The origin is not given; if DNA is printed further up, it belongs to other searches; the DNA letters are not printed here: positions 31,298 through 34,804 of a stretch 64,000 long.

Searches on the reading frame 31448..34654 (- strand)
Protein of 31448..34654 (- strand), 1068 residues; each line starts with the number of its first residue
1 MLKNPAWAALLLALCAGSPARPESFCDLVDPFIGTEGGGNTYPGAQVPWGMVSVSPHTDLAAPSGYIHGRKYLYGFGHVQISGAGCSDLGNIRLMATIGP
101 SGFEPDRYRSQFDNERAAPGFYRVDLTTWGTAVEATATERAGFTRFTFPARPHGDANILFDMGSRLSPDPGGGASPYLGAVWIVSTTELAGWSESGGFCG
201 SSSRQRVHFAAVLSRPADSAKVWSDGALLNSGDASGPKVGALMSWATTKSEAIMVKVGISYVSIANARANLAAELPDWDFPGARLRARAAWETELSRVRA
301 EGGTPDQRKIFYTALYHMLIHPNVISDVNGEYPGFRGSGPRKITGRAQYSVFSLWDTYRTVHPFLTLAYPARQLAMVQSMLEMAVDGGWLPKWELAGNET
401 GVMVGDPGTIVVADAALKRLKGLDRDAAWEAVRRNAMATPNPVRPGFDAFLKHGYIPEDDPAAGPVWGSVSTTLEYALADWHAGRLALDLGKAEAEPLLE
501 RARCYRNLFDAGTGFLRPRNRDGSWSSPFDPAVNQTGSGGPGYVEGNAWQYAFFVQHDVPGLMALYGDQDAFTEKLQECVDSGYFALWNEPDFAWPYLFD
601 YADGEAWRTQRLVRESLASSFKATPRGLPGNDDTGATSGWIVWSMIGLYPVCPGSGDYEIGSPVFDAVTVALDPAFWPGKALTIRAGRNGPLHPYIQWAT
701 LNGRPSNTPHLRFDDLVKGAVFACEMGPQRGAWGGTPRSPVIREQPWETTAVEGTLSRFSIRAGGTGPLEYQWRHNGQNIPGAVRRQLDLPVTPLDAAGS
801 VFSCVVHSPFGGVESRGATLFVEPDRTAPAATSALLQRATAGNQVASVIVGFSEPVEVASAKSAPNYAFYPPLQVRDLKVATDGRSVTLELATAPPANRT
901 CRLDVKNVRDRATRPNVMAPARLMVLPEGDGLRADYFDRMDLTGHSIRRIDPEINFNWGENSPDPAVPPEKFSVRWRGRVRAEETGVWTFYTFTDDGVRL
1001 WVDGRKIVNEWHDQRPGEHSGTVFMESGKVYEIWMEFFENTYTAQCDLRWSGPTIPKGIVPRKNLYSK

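Call 11: search_protein_families(library=pfam, proteins=[window:31448-34654:-], max_evalue=0.001)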
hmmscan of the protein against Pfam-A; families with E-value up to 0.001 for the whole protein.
window:31448-34654:- (1068 aa): 3 families
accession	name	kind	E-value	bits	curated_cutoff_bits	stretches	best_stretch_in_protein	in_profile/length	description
PF07971.18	Glyco_hydro_92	-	3.9e-151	504.6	24.6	1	266-727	1-463/464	Glycosyl hydrolase family 92 catalytic domain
PF17678.7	Glyco_hydro_92N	-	1e-60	205.9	34.5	1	28-260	1-236/236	Glycosyl hydrolase family 92 N-terminal domain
PF07691.17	PA14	-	1.1e-21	77.6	24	1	930-1057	3-140/147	PA14 domain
